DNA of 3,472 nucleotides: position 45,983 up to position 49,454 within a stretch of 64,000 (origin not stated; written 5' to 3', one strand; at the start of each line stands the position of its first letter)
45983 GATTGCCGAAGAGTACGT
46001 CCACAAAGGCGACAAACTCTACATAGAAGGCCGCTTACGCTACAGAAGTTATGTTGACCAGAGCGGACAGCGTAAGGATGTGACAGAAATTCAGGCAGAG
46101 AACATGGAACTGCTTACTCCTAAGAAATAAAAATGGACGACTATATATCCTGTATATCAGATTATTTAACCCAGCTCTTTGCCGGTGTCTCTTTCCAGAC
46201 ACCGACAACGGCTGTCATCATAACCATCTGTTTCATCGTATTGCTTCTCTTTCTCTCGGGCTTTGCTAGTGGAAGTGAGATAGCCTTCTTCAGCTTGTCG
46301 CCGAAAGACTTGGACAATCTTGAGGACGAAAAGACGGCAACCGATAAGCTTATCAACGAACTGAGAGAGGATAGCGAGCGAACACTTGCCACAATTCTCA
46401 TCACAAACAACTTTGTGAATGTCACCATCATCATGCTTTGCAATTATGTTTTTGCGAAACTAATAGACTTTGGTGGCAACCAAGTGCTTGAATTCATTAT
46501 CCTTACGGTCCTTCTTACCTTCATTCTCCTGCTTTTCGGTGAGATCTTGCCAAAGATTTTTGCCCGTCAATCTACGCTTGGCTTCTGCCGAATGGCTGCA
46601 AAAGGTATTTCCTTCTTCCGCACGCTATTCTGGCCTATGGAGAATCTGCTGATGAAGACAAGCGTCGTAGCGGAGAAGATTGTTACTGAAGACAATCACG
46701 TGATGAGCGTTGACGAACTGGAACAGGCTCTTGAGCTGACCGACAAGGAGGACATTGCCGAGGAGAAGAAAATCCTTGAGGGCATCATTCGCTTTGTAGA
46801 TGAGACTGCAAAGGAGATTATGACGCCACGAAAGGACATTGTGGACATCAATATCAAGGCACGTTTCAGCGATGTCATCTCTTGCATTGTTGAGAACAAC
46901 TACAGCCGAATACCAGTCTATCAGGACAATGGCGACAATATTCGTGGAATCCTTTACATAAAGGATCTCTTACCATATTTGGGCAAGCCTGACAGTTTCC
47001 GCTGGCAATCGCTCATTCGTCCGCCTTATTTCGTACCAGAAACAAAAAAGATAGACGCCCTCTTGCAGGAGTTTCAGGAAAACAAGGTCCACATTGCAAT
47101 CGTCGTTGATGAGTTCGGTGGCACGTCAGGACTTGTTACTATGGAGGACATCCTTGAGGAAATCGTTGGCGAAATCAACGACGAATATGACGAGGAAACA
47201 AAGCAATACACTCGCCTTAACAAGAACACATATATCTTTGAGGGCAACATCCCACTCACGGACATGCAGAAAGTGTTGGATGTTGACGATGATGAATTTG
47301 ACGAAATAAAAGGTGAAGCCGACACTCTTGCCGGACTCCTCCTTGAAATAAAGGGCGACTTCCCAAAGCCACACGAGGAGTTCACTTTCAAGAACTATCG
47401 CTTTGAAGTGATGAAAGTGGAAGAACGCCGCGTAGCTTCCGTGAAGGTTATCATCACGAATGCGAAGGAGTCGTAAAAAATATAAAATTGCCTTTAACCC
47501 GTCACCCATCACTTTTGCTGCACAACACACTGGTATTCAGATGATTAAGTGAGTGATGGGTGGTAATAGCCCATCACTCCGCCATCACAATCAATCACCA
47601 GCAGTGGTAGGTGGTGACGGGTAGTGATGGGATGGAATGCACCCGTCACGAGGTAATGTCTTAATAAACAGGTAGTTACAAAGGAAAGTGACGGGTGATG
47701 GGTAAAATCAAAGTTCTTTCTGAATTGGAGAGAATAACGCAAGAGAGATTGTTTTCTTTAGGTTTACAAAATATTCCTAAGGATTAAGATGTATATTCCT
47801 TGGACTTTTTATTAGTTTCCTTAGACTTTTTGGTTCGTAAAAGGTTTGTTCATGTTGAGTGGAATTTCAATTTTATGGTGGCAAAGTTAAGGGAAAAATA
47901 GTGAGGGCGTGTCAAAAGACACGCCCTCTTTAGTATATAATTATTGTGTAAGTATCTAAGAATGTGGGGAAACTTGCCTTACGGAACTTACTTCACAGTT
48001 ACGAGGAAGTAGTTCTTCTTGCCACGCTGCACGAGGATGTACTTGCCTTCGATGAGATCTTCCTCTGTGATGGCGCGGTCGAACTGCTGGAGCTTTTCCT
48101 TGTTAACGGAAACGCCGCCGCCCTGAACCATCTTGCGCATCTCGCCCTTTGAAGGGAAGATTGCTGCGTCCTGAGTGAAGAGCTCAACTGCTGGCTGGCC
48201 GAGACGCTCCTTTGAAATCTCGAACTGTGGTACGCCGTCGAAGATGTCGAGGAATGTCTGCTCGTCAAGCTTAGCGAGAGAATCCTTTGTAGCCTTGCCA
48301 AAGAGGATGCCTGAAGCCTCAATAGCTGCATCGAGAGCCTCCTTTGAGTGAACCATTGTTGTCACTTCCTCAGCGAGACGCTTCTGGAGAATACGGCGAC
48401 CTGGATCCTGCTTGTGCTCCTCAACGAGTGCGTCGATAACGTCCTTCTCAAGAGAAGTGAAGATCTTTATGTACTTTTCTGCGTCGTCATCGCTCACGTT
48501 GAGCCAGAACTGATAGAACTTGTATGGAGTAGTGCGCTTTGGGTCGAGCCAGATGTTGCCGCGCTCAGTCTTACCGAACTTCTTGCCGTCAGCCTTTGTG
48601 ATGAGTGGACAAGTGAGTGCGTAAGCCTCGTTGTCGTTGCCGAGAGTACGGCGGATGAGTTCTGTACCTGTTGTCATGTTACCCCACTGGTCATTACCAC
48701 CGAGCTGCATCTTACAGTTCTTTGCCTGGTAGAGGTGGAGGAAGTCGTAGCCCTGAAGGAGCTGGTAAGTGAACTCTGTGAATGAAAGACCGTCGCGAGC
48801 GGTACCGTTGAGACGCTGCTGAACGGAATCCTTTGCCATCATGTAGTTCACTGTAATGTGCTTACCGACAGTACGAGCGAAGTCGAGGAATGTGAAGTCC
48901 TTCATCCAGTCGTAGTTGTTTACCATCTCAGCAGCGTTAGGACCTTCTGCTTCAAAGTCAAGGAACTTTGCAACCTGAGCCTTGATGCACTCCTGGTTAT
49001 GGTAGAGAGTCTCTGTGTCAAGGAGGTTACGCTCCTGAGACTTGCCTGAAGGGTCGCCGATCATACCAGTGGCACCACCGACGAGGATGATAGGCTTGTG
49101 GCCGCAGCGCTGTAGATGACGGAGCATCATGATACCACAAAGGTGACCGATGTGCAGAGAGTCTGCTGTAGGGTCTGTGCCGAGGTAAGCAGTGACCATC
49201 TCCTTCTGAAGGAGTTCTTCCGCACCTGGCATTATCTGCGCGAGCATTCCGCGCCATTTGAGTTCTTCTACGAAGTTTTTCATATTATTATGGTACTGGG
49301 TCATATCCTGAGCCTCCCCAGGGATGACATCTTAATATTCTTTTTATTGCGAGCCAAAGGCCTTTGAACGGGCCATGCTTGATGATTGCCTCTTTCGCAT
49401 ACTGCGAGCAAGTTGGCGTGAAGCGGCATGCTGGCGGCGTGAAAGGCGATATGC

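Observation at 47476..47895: Gene-free promoter-to-T-run unit containing a four-way GTGAYGG word-hairpin structure: candidate novel structured ncRNA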

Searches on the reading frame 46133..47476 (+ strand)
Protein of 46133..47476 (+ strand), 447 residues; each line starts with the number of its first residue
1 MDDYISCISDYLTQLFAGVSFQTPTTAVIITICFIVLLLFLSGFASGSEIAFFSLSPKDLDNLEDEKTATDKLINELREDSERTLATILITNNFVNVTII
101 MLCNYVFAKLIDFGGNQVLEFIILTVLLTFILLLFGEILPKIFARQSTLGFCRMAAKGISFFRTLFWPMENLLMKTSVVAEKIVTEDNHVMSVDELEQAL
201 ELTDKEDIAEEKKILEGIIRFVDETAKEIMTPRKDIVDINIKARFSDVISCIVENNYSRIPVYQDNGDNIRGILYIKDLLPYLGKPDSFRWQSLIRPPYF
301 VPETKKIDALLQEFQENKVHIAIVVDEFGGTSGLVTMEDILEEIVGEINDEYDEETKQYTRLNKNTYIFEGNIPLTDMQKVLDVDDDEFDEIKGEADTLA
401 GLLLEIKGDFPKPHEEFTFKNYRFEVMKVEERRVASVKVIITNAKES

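Call 29: find_encoding_contigs(protein=window:46133-47476:+, flank=3000, max_places=10)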
Protein window:46133-47476:+ (447 aa): 2 contigs read that carry it; 2 places shown.
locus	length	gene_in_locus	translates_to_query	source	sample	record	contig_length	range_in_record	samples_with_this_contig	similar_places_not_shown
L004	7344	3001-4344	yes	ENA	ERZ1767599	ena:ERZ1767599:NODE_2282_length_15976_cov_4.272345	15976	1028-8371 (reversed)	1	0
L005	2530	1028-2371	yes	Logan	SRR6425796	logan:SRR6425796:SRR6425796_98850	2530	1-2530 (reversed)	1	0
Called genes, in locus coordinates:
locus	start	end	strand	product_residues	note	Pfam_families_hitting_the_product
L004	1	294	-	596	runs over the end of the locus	PF00069:Pkinase, PF07714:PK_Tyr_Ser-Thr, PF13306:LRR_5, PF13855:LRR_8 (faint), PF13306:LRR_5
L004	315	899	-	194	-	-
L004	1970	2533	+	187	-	-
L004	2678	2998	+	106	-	PF00436:SSB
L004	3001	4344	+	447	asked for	PF01595:CNNM, PF00571:CBS, PF03471:CorC_HlyC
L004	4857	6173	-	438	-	PF00579:tRNA-synt_1b, PF22421:SYY_C-terminal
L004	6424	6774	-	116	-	PF00825:Ribonuclease_P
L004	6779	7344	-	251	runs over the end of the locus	PF02602:HEM4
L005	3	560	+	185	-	?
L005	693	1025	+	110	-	PF00436:SSB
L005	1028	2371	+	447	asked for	PF01595:CNNM, PF00571:CBS, PF03471:CorC_HlyC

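Call 34: find_homologous_proteins(query=window:46133-47476:+, max_evalue=1e-100)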
Query window:46133-47476:+ (447 aa): 8000 proteins with E <= 1e-100 among 8000 candidates; the best 120 are listed.
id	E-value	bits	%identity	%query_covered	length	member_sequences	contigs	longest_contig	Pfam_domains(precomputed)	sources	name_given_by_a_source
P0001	3.4e-288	974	100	100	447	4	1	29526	PF01595.26,PF03471.23,PF00571.34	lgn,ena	-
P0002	1.1e-277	939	96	100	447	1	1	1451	PF01595.26,PF03471.23,PF00571.34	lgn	-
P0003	4.8e-276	934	95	100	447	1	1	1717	PF01595.26,PF03471.23,PF00571.34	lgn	-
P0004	3.0e-274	928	94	100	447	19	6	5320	PF01595.26,PF03471.23,PF00571.34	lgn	-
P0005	7.1e-274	926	94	100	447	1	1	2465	PF01595.26,PF03471.23,PF00571.34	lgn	-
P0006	9.0e-260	880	90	99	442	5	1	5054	PF01595.26,PF03471.23,PF00571.34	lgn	-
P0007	1.0e-252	857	87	100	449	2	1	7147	PF01595.26,PF03471.23,PF00571.34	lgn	-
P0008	1.4e-252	856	88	99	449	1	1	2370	PF01595.26,PF03471.23,PF00571.34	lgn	-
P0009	2.8e-252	855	88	99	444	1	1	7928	PF01595.26,PF03471.23,PF00571.34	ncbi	-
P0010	5.2e-251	851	88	99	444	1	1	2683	PF01595.26,PF03471.23,PF00571.34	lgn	-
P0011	1.7e-250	849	87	100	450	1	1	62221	PF01595.26,PF03471.23,PF00571.34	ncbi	-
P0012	3.4e-249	845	88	99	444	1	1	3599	PF01595.26,PF03471.23,PF00571.34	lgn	-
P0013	1.3e-244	830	88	95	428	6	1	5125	PF01595.26,PF03471.23,PF00571.34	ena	-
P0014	4.7e-240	815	83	99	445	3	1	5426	PF01595.26,PF03471.23,PF00571.34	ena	-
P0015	6.0e-200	683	69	97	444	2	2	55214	PF01595.26,PF03471.23,PF00571.34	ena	-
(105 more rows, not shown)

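Call 35: find_encoding_contigs(protein=P0011, flank=10000, max_places=3)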
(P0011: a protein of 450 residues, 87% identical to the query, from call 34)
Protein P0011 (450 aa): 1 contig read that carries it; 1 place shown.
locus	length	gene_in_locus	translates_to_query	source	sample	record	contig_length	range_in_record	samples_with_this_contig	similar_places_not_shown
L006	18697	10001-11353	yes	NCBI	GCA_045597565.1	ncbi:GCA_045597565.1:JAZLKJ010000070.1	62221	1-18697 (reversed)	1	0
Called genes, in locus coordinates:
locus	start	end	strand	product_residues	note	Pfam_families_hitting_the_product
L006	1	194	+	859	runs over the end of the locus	PF02837:Glyco_hydro_2_N, PF00703:Glyco_hydro_2, PF02836:Glyco_hydro_2_C, PF18565:Glyco_hydro2_C5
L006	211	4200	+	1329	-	PF25788:Ig_Rha78A_N, PF08531:Bac_rhamnosid_N, PF05592:Bac_rhamnosid, PF17389:Bac_rhamnosid6H, PF17390:Bac_rhamnosid_C, PF13088:BNR_2, PF02012:BNR (faint)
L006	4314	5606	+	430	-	-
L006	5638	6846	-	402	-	PF02922:CBM_48 (weak), PF00756:Esterase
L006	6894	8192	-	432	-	PF00501:AMP-binding, PF14535:AMP-binding_C_2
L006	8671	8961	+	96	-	-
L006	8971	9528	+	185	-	-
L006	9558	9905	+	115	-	PF00436:SSB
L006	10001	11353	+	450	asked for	PF01595:CNNM, PF00571:CBS, PF03471:CorC_HlyC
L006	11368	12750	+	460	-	PF01554:MatE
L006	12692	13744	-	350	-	PF01207:Dus, PF01180:DHO_dh (faint)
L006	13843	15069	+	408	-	-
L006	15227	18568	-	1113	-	PF10179:NDNF (faint), PF12245:Big_3_2 (faint), PF16656:Pur_ac_phosph_N (faint), PF28033:Fn3_ROS1 (faint), PF25059:FN3_DSCAM-DSCAML_C (faint), PF25788:Ig_Rha78A_N (faint), PF23376:Fn3_VIN3 (faint), PF00041:fn3, +2 more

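Call 36: find_encoding_contigs(protein=P0004, flank=4000, max_places=6)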
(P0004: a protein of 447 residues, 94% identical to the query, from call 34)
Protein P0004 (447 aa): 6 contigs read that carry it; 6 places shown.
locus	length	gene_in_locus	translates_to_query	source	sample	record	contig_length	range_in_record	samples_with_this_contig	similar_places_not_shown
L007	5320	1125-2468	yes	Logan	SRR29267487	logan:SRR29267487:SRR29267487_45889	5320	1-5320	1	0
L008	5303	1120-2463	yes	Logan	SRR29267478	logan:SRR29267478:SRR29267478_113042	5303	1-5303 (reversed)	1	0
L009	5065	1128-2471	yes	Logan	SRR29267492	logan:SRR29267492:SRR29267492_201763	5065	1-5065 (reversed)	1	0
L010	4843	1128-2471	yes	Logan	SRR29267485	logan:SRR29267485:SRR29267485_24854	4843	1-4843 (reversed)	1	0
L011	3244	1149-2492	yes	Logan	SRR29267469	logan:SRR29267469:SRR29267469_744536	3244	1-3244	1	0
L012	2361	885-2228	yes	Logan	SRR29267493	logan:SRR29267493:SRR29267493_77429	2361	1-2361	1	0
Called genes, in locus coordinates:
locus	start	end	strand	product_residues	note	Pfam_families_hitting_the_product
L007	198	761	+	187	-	-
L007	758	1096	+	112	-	PF00436:SSB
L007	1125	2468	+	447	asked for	PF01595:CNNM, PF00571:CBS, PF03471:CorC_HlyC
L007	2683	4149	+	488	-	PF05272:VapE-like_dom, PF19263:DUF5906 (weak), PF12990:DUF3874 (weak)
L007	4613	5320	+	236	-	?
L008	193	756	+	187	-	-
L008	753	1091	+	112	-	PF00436:SSB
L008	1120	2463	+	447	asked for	PF01595:CNNM, PF00571:CBS, PF03471:CorC_HlyC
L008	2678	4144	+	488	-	PF05272:VapE-like_dom, PF19263:DUF5906 (weak), PF12990:DUF3874 (weak)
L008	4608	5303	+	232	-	?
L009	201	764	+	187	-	-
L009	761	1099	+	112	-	PF00436:SSB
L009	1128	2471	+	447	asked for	PF01595:CNNM, PF00571:CBS, PF03471:CorC_HlyC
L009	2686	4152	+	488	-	PF05272:VapE-like_dom, PF19263:DUF5906 (weak), PF12990:DUF3874 (weak)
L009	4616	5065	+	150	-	?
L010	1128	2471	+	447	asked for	PF01595:CNNM, PF00571:CBS, PF03471:CorC_HlyC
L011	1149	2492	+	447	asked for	PF01595:CNNM, PF00571:CBS, PF03471:CorC_HlyC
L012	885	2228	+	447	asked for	PF01595:CNNM, PF00571:CBS, PF03471:CorC_HlyC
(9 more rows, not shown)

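Call 37: find_encoding_contigs(protein=P0009, flank=6000, max_places=3)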
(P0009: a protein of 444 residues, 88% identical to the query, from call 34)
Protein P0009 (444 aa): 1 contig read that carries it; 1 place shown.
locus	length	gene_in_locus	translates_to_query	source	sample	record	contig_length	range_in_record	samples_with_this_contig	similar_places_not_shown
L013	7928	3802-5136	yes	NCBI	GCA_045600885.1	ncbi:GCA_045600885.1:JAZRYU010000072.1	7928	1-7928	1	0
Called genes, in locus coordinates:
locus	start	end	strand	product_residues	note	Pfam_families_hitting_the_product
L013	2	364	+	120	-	?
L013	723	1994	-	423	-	PF00501:AMP-binding, PF14535:AMP-binding_C_2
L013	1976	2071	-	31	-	-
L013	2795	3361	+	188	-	-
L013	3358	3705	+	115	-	PF00436:SSB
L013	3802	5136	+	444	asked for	PF01595:CNNM, PF00571:CBS, PF03471:CorC_HlyC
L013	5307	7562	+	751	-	PF00331:Glyco_hydro_10, PF00756:Esterase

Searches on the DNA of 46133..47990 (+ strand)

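Call 7: search_rna_families(source=window, start=47400, end=47990, threshold=evalue, max_evalue=10)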
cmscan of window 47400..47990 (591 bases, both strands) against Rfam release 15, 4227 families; matches with E-value up to 10: 8.
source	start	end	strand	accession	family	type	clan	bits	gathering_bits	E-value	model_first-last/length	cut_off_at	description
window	47889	47981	-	RF00558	L20_leader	Cis-reg; leader;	-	25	58.7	0.012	1-127/127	no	Ribosomal protein L20 leader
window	47844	47938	+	RF02029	sraA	Gene; sRNA;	-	21.9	56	0.66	1-95/95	no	sraA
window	47549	47649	+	RF04175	mir-1260b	Gene; miRNA;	-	17.1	81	1.7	1-108/108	no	mir-1260b microRNA precursor family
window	47552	47650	+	RF03297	MIR1033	Gene; miRNA;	-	16.2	70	2.6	1-82/82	no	MIR1033 microRNA precursor family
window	47434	47458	-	RF01127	sR42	Gene; snRNA; snoRNA; CD-box;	-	14.3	38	0.68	1-63/63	no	Small nucleolar RNA sR42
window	47676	47751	+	RF02158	NPPA-AS1_3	Gene; lncRNA;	-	13.2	55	2.2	1-108/108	no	NPPA antisense RNA 1 conserved region 3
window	47407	47436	+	RF01129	sR44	Gene; snRNA; snoRNA; CD-box;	-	12.1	45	2.5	30-55/55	no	Small nucleolar RNA sR44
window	47815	47930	+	RF02799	CssrB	Gene; sRNA;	-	11.8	76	8.7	1-180/180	no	Chromosome-encoded Shigella sRNA B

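Call 47: search_rna_families(sources=[L024, L040, L043, L052, L054, L062, L071, L074, L029, L017, L013, L021], threshold=gathering)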
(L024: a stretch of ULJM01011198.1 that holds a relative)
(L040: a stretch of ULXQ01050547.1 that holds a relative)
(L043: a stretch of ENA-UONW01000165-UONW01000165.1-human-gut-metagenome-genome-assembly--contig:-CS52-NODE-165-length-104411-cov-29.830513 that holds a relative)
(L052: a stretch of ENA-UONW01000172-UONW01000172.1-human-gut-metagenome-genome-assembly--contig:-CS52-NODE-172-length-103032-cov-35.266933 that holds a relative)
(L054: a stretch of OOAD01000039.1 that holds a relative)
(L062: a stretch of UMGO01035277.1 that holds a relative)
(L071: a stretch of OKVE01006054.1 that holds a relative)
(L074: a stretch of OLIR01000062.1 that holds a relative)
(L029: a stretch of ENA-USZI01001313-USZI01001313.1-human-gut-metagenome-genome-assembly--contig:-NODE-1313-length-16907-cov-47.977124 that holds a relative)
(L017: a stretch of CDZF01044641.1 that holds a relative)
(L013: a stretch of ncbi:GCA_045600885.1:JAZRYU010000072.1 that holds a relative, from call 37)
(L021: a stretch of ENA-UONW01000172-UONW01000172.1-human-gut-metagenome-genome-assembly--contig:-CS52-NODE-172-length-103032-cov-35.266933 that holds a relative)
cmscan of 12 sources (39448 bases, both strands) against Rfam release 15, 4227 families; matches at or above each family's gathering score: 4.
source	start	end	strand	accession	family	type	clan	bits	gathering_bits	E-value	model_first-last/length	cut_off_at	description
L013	2245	2317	+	RF00005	tRNA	Gene; tRNA;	CL00001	67.9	29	7.4e-13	1-71/71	no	tRNA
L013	2557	2629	+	RF00005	tRNA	Gene; tRNA;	CL00001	67.9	29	7.4e-13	1-71/71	no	tRNA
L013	2362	2443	+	RF00005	tRNA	Gene; tRNA;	CL00001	47.8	29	2.4e-07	1-71/71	no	tRNA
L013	2459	2542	+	RF00005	tRNA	Gene; tRNA;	CL00001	46.1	29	7.3e-07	1-71/71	no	tRNA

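Call 83: search_dna_similar(query=window:47478-47900:+, collection=plasmids, mode=distant, max_evalue=0.001)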
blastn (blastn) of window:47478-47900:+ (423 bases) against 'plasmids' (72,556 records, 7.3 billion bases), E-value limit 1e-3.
No match.

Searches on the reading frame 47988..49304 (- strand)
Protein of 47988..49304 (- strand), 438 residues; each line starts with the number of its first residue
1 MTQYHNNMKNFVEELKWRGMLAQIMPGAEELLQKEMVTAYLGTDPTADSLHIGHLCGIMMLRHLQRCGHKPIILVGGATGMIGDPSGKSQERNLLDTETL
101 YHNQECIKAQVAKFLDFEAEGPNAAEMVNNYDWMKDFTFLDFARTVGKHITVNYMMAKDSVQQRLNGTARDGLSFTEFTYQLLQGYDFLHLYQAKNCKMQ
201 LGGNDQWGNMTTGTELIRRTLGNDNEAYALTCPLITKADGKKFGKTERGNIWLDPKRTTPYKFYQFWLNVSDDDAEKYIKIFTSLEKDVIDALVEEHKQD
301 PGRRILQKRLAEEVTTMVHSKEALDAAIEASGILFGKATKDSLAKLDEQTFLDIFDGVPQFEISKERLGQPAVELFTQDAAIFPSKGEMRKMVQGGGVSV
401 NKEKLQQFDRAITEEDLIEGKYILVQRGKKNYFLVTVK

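Call 62: find_encoding_contigs(protein=window:47988-49304:-, flank=2500, max_places=10)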
Protein window:47988-49304:- (438 aa): no gene with exactly this product is on record in the collection.
